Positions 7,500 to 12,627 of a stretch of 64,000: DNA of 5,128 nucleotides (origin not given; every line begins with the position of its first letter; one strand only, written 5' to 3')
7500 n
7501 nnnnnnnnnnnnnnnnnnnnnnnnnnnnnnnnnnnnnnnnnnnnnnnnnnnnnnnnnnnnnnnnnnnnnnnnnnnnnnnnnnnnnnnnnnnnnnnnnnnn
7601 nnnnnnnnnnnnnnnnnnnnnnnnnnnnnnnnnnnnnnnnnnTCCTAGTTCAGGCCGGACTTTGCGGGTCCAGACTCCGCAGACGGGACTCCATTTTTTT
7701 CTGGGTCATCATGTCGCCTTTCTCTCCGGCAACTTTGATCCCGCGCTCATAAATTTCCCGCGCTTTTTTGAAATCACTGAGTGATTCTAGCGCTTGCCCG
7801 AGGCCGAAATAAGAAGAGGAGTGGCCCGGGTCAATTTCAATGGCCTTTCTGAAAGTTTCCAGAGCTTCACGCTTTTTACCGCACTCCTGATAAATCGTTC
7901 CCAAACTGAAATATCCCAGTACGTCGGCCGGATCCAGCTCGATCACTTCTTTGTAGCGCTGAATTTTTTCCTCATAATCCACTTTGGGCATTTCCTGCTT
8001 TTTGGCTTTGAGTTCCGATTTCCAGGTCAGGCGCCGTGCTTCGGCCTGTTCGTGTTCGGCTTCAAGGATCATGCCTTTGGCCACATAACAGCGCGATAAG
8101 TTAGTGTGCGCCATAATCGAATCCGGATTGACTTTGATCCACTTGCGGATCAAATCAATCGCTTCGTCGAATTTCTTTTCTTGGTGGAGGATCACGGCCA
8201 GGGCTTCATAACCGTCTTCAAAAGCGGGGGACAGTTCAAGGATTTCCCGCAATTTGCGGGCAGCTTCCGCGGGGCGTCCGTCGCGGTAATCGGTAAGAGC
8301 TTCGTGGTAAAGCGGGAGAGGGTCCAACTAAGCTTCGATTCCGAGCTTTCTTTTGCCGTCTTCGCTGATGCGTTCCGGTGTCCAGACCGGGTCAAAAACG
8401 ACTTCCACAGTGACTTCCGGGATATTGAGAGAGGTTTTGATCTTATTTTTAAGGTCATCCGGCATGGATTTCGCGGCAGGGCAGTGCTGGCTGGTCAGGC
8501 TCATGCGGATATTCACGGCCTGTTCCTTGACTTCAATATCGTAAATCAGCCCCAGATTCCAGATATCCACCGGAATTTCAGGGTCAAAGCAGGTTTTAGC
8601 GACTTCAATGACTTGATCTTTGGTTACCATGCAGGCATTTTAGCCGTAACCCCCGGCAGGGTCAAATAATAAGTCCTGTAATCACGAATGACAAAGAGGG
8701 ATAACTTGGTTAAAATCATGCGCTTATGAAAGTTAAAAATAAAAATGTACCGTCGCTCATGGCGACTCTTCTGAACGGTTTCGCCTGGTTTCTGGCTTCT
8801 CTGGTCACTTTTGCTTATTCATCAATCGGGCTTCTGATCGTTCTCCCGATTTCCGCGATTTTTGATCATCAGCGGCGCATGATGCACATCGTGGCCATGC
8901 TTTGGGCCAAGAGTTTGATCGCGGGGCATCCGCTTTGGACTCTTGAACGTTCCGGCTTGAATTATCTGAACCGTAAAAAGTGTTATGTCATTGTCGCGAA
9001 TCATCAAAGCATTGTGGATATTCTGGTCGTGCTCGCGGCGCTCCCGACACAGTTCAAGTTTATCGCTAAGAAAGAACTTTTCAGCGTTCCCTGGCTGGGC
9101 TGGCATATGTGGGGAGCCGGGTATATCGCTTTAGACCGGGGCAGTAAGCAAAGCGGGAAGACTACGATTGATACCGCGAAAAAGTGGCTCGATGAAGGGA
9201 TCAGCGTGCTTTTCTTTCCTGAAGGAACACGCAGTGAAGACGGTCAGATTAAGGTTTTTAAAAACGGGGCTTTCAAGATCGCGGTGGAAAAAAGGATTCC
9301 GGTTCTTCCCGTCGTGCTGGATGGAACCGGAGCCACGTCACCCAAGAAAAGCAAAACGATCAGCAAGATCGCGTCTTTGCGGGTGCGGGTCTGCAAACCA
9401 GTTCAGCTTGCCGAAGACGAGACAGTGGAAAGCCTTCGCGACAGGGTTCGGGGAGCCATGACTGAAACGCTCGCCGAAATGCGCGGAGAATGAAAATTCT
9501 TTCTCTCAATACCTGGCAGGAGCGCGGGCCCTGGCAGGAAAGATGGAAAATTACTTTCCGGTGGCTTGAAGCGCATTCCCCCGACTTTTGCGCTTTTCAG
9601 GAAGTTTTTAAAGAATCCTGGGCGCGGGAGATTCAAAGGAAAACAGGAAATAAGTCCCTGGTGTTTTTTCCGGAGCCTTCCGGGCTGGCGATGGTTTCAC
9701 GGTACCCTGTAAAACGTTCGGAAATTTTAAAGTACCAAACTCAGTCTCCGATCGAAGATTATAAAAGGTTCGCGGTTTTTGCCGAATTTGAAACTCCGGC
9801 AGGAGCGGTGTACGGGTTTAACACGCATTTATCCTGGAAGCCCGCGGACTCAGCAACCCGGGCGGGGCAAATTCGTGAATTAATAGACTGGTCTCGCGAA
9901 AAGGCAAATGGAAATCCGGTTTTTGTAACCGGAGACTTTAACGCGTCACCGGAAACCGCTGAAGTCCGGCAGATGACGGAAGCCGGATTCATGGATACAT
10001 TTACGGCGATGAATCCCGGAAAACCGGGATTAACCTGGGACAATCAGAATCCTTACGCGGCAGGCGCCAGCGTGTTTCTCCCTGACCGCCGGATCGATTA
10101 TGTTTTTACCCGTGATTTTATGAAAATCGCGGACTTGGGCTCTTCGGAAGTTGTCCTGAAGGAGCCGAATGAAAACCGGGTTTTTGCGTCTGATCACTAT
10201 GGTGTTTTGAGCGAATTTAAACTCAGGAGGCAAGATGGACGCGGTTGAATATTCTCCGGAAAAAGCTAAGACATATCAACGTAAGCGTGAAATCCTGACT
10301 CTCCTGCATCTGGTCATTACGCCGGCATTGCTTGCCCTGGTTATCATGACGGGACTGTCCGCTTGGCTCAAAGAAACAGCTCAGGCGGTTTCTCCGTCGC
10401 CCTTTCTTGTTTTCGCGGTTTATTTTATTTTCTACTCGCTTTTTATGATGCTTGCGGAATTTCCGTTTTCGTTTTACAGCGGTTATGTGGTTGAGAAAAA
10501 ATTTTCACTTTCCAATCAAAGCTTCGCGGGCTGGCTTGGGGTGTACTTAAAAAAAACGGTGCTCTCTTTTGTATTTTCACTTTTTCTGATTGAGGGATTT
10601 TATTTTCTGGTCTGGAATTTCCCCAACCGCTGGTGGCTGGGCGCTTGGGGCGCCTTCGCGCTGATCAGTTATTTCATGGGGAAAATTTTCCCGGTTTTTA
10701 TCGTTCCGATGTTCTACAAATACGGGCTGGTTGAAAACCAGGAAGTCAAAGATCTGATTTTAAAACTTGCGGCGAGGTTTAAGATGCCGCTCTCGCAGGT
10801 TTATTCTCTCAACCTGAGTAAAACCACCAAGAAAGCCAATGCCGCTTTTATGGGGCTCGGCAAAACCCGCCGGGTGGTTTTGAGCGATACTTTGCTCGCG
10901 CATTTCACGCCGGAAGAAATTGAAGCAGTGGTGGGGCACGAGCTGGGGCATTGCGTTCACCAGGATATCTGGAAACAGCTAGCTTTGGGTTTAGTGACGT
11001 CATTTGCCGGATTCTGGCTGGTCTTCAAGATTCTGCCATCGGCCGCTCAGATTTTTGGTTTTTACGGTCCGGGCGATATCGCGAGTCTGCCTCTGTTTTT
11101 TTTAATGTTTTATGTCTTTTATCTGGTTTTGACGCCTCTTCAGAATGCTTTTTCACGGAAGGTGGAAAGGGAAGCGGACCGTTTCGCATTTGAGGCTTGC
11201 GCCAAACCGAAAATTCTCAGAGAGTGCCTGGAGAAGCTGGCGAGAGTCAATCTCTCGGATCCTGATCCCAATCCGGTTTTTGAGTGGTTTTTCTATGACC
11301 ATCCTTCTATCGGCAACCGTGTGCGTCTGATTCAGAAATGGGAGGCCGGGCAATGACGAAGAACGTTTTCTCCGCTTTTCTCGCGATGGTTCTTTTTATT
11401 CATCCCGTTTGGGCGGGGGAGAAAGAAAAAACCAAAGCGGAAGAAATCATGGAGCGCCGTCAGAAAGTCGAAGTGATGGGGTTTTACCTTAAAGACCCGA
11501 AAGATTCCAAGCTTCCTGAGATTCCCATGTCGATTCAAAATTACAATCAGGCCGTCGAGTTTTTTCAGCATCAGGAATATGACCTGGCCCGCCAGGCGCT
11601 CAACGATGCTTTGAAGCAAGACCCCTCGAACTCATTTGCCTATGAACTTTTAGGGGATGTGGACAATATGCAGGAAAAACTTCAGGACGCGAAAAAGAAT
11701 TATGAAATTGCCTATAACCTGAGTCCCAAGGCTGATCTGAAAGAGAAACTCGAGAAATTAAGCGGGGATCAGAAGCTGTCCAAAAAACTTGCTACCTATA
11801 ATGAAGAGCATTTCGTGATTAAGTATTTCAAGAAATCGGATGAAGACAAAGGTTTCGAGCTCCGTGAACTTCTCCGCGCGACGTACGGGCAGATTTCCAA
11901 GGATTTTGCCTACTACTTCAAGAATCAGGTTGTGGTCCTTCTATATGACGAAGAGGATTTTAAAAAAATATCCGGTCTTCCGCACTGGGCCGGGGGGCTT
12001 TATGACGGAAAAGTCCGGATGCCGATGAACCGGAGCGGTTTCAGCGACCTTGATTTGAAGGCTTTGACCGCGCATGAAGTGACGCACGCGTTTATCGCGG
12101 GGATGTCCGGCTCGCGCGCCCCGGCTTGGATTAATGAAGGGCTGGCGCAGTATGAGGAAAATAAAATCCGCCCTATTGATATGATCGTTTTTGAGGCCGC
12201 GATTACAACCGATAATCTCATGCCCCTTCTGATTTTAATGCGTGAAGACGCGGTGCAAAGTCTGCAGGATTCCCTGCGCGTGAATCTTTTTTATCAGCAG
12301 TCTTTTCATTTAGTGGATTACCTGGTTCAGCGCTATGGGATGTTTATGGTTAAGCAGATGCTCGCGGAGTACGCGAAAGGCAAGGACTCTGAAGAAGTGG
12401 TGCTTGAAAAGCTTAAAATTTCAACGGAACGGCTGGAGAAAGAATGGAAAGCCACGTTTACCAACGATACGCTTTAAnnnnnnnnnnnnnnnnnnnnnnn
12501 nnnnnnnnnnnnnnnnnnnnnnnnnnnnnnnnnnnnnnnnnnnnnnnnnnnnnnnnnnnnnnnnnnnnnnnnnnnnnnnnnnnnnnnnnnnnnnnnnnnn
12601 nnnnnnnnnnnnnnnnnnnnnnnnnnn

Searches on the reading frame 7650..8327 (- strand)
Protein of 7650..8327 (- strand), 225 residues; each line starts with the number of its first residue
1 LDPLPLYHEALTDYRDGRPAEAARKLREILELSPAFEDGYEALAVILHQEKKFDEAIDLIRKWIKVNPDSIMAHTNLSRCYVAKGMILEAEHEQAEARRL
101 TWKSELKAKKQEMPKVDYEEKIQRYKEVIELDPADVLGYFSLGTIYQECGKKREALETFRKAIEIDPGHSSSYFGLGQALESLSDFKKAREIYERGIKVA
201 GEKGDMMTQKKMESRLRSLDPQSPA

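Call 37: search_protein_families(library=pfam, proteins=[window:7650-8327:-], max_evalue=0.0001)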
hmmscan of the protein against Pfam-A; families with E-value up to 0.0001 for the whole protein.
window:7650-8327:- (225 aa): 18 families
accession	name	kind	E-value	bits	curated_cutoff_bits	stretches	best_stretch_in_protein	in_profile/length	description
PF07719.23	TPR_2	-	7.7e-25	85.4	27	1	138-169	3-34/34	Tetratricopeptide repeat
PF13431.12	TPR_17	-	6.2e-24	82.7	24.4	2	159-191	2-34/34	Tetratricopeptide repeat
PF00515.34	TPR_1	-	5.9e-21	73.8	27.8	1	138-168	3-33/34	Tetratricopeptide repeat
PF13181.12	TPR_8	-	1.8e-20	71.7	25.7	1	139-168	4-33/34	Tetratricopeptide repeat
PF13414.12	TPR_11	-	1.1e-18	67.1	26.8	2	117-148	9-40/42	TPR repeat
PF14559.12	TPR_19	-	9.7e-18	64.7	25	2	16-71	4-59/68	Tetratricopeptide repeat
PF13428.12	TPR_14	-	9.7e-17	60.2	23.5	0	39-79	3-43/44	Tetratricopeptide repeat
PF13432.12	TPR_16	-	8.3e-16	58.5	32.7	2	9-68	3-62/65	Tetratricopeptide repeat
PF13424.12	TPR_12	-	9.6e-15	55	30.1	1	142-200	9-75/77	Tetratricopeptide repeat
PF13176.12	TPR_7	-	1.5e-13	50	27.9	0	140-168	3-33/36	Tetratricopeptide repeat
PF13174.12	TPR_6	-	2.6e-09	37.6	26.3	0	139-168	3-32/33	Tetratricopeptide repeat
PF24575.1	TPR_Slam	-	4.4e-09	37.1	35.2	0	125-190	38-101/104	Surface lipoprotein assembly modifier, N-terminal TPR repeats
PF12895.13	ANAPC3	-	1.5e-08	35.3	27.2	0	118-195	5-81/82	Anaphase-promoting complex, cyclosome, subunit 3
PF25063.1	ARM_TT21_C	-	1.6e-07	31.9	35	0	34-118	92-168/209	Tetratricopeptide repeat protein 21 C-terminal ARM domain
PF13374.12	TPR_10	-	4.4e-07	30.2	27.5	0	142-165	8-31/42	Tetratricopeptide repeat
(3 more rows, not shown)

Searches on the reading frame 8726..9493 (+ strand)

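Call 37: search_protein_families(library=pfam, proteins=[window:8726-9493:+], max_evalue=0.0001)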
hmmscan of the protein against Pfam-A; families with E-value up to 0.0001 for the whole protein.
window:8726-9493:+ (255 aa): 1 family
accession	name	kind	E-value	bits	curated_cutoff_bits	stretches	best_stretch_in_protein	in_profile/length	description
PF01553.26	Acyltransferase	-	4.2e-33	114.4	23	1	76-198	5-131/132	Acyltransferase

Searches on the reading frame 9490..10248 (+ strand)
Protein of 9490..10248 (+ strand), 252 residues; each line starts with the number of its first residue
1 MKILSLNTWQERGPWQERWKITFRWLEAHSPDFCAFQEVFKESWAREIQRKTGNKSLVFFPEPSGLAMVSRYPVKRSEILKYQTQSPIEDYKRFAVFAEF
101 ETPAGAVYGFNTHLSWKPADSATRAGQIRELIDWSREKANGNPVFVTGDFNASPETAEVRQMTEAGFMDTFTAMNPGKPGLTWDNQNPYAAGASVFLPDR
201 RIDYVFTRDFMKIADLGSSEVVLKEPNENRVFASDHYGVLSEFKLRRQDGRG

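Call 37: search_protein_families(library=pfam, proteins=[window:9490-10248:+], max_evalue=0.0001)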
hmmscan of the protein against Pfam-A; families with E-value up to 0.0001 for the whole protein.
window:9490-10248:+ (252 aa): 1 family
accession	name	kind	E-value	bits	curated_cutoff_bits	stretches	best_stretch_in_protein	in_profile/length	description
PF03372.29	Exo_endo_phos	-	2.6e-18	67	24.5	1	24-236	24-225/225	Endonuclease/Exonuclease/phosphatase family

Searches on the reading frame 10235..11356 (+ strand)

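Call 37: search_protein_families(library=pfam, proteins=[window:10235-11356:+], max_evalue=0.0001)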
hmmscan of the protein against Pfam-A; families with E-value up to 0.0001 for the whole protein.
window:10235-11356:+ (373 aa): 3 families
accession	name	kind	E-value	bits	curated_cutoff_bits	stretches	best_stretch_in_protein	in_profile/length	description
PF01435.24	Peptidase_M48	-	1.2e-34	120.2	20.3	1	167-369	3-185/186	Peptidase family M48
PF16491.10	Peptidase_M48_N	-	1.2e-24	87.6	27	1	9-162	25-179/179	CAAX prenyl protease N-terminal, five membrane helices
PF05569.17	Peptidase_M56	-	3.9e-06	26.7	31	1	162-249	131-213/296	BlaR1 peptidase M56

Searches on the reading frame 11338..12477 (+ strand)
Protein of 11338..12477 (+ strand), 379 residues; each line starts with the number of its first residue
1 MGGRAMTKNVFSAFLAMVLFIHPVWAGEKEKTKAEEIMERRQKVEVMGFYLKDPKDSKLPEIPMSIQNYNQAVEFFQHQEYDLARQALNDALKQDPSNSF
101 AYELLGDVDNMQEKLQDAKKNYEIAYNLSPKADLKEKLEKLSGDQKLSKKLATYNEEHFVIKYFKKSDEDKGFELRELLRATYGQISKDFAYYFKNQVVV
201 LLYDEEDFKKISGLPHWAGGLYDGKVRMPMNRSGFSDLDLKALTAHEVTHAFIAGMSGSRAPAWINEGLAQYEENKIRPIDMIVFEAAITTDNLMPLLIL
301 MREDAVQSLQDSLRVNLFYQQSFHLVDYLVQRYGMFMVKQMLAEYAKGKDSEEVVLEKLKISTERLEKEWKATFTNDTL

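Call 37: search_protein_families(library=pfam, proteins=[window:11338-12477:+], max_evalue=0.0001)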
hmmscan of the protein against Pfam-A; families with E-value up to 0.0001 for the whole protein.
window:11338-12477:+ (379 aa): 2 families
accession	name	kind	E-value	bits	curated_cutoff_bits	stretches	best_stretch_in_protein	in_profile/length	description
PF13485.12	Peptidase_MA_2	-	3.5e-17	63.3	32.4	1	244-374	70-199/201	Peptidase MA superfamily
PF25063.1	ARM_TT21_C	-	3.9e-06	27.3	35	1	76-132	106-162/209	Tetratricopeptide repeat protein 21 C-terminal ARM domain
